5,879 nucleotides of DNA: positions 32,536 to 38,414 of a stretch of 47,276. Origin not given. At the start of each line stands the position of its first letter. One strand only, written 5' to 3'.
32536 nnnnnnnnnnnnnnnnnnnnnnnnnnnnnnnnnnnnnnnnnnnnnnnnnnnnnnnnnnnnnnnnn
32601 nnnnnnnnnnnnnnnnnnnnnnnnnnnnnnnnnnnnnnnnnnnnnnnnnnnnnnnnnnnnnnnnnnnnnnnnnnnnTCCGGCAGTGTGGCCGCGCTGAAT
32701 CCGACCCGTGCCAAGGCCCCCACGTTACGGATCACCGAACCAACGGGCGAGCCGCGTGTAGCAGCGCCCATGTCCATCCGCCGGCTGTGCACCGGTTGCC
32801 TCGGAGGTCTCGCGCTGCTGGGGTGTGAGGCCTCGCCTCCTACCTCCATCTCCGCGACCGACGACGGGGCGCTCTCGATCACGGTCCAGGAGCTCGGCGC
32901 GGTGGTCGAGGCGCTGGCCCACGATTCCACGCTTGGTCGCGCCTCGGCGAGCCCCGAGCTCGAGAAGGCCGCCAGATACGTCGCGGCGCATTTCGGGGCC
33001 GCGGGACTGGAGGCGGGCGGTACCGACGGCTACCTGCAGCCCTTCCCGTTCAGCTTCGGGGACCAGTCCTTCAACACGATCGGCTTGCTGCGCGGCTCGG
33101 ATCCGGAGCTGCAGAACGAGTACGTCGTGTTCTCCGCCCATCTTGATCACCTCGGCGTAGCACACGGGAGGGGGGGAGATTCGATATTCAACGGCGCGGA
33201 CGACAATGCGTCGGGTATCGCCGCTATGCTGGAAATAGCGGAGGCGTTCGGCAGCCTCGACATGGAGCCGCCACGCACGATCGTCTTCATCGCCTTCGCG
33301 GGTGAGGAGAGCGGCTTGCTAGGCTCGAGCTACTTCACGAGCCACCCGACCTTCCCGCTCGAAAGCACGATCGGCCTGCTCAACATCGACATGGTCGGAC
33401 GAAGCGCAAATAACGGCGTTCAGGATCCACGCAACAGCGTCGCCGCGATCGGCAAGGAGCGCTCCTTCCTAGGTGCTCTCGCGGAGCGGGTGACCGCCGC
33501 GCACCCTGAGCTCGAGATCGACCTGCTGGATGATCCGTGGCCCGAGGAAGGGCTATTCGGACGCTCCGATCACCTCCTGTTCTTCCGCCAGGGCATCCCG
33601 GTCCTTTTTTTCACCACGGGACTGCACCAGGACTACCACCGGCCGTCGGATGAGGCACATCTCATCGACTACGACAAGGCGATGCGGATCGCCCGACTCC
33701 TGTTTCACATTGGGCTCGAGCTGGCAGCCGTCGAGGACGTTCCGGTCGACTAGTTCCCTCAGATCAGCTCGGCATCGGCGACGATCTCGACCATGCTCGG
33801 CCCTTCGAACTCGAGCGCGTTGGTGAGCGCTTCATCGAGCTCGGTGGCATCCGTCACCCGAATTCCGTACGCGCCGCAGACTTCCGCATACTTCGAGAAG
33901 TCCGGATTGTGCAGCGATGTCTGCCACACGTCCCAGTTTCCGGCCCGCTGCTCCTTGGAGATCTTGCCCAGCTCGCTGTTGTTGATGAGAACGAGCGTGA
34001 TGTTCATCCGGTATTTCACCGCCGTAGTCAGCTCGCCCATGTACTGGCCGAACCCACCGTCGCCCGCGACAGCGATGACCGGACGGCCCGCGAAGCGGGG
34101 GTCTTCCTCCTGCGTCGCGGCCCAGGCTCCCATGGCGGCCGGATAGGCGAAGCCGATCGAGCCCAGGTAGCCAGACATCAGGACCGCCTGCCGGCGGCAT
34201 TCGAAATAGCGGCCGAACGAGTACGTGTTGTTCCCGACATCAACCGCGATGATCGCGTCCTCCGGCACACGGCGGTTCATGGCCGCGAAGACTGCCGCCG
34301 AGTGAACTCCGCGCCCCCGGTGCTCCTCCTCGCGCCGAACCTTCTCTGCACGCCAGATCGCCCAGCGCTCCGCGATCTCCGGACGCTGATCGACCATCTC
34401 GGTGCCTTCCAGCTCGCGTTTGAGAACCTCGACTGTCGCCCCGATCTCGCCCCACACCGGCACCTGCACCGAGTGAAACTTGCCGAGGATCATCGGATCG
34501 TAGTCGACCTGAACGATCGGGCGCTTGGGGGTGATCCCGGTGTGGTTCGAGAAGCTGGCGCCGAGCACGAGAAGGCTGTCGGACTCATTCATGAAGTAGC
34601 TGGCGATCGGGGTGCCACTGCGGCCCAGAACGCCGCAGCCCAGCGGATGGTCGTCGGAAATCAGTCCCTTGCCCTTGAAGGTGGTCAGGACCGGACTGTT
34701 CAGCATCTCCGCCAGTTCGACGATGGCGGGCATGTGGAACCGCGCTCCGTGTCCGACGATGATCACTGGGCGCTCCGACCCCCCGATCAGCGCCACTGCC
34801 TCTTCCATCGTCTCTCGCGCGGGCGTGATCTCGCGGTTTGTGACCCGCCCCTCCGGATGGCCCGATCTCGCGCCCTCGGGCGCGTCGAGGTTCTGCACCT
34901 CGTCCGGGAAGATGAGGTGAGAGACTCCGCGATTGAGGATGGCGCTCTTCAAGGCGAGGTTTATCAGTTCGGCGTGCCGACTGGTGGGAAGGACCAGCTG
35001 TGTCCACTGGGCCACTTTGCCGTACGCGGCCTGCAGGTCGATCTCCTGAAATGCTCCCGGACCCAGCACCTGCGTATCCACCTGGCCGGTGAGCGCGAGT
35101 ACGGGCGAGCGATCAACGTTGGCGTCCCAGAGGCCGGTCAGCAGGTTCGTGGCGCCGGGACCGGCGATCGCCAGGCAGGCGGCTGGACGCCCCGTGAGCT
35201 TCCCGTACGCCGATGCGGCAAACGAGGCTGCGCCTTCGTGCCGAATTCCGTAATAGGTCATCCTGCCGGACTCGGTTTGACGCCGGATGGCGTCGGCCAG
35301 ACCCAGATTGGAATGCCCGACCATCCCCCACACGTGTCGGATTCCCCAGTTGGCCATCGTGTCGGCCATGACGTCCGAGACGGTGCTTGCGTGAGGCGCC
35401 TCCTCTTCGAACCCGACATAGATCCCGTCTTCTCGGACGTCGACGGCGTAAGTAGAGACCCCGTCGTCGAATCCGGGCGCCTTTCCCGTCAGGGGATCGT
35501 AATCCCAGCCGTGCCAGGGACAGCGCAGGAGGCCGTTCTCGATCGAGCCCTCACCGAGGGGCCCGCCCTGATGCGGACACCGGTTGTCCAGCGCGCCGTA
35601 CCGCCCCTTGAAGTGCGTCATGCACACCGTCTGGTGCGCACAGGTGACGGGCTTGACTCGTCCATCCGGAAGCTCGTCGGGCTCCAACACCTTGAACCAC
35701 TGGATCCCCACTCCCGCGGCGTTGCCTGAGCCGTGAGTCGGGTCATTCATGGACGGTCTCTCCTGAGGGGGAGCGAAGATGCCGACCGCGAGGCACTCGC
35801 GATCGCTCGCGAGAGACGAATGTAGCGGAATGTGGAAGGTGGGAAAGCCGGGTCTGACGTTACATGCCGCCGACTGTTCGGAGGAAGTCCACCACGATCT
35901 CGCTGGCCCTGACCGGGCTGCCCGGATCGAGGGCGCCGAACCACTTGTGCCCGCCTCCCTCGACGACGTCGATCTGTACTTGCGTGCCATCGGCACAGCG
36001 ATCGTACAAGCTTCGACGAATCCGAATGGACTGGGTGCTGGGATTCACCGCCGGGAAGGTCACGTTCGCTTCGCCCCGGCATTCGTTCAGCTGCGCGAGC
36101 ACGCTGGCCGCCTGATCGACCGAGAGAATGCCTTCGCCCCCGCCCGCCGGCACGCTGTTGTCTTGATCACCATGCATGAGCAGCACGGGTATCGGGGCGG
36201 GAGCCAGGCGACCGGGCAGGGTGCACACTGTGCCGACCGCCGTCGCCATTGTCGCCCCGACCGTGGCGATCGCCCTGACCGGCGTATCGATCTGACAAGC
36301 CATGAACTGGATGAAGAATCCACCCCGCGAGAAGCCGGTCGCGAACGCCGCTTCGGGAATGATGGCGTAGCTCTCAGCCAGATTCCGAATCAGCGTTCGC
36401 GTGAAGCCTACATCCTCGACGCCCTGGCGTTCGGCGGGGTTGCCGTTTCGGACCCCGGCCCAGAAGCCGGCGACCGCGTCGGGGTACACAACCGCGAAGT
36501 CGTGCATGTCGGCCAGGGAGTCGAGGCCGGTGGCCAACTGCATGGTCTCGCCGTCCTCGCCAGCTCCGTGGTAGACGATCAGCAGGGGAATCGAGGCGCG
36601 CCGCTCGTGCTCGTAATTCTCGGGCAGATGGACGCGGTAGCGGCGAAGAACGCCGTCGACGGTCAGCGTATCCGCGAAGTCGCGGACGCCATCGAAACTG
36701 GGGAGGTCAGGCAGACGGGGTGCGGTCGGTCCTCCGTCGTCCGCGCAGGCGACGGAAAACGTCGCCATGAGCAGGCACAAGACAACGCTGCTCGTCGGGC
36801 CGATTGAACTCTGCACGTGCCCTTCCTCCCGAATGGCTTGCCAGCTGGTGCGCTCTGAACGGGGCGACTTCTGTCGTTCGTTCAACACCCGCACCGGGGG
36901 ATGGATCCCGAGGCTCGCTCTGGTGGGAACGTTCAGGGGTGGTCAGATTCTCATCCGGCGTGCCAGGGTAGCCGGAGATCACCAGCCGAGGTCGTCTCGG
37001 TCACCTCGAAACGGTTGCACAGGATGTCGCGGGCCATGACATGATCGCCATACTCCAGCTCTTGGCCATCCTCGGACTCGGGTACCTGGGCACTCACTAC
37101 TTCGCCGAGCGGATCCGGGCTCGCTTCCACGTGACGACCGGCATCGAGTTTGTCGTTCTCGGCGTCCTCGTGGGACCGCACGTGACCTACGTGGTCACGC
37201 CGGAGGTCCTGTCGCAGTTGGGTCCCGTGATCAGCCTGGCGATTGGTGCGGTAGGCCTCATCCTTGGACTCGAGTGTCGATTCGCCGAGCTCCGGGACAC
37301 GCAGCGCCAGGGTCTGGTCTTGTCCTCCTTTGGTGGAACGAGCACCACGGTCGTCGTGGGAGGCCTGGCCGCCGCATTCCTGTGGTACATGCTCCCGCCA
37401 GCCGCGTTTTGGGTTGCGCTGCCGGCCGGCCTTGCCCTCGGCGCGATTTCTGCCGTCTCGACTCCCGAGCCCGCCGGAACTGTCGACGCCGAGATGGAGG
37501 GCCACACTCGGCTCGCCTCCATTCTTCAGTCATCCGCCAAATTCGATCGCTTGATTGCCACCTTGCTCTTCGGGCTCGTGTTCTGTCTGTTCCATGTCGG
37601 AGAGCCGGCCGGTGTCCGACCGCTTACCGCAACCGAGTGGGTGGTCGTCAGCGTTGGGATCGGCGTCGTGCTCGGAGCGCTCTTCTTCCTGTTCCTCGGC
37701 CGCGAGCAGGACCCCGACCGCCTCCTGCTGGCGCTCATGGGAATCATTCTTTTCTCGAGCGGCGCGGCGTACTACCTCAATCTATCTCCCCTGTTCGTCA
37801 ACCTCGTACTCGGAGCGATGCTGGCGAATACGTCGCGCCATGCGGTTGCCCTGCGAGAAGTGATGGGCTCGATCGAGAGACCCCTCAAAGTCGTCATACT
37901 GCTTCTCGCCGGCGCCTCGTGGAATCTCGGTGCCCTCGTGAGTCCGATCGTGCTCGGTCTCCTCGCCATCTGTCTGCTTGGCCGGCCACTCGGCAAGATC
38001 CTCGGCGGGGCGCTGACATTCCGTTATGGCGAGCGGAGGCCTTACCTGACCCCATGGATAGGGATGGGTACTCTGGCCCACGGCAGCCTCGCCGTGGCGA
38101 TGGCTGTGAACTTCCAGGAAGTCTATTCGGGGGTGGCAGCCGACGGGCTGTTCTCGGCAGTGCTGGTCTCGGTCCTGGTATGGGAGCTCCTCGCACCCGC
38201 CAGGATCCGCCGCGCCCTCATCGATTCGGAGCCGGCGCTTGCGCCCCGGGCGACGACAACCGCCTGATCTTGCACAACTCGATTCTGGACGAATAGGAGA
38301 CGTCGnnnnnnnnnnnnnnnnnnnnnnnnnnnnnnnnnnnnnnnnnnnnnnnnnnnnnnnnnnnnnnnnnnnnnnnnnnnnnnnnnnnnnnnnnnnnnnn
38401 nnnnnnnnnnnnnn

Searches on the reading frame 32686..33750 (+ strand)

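Call 40: search_protein_families(library=pfam, proteins=[window:32686-33750:+], max_evalue=0.001)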
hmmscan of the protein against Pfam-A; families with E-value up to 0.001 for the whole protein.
window:32686-33750:+ (355 aa): 2 families
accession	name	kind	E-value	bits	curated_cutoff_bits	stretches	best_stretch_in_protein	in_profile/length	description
PF04389.22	Peptidase_M28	-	5.7e-42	144.1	21.3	1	130-340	1-190/193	Peptidase family M28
PF01546.33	Peptidase_M20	-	1.6e-07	31.9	24.6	1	170-219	32-81/206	Peptidase family M20/M25/M40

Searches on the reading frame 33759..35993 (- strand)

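Call 40: search_protein_families(library=pfam, proteins=[window:33759-35993:-], max_evalue=0.001)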
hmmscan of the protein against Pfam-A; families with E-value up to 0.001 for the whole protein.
window:33759-35993:- (744 aa): 6 families
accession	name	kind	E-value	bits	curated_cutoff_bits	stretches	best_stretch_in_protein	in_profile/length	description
PF02775.26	TPP_enzyme_C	-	1.1e-33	116.6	21.9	1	585-737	1-151/151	Thiamine pyrophosphate enzyme, C-terminal TPP binding domain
PF02776.23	TPP_enzyme_N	-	1.9e-33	115.2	26.8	1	204-322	2-118/119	Thiamine pyrophosphate enzyme, N-terminal TPP binding domain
PF00205.28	TPP_enzyme_M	-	3.2e-31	108.3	30.4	1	397-523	2-136/137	Thiamine pyrophosphate enzyme, central domain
PF00355.32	Rieske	-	3e-16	59.5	20.3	1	98-172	1-75/88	Rieske [2Fe-2S] domain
PF22543.2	Rieske_4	-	6.5e-05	23.6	28.4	1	120-164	21-69/119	Soluble Rieske-type ferredoxin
PF13806.12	Rieske_2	-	7.1e-05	23.1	27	1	98-193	1-103/104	Rieske-like [2Fe-2S] domain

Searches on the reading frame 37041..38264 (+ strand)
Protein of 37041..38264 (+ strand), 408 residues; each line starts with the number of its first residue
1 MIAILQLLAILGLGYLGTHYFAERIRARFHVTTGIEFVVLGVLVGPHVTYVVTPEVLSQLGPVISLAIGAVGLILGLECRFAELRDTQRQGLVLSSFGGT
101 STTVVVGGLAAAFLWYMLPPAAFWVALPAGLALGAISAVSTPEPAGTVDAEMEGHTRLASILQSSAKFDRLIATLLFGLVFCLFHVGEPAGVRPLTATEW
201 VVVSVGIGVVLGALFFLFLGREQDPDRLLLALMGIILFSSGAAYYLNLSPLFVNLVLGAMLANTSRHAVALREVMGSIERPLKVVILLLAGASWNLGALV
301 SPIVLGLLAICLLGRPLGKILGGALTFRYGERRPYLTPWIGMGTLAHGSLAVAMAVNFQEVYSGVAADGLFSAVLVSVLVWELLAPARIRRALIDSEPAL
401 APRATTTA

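Call 3: search_protein_families(library=pfam, proteins=[window:37041-38264:+], max_evalue=0.1)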
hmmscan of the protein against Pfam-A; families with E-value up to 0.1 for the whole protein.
window:37041-38264:+ (408 aa): 1 family
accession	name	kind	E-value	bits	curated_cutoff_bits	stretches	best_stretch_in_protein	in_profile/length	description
PF18415.6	HKR_ArcB_TM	-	0.078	14.1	27.3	0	3-60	10-66/75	Histidine kinase receptor ArcB trans-membrane domain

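Call 4: search_protein_families(library=ncbifam, proteins=[window:37041-38264:+], max_evalue=0.1)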
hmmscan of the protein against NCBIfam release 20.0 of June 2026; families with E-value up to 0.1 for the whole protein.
window:37041-38264:+ (408 aa): 1 family
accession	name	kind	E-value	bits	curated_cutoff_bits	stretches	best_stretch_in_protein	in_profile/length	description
NF003716.0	PRK05326.1-3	equivalog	0.0063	15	355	1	20-384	19-377/499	potassium/proton antiporter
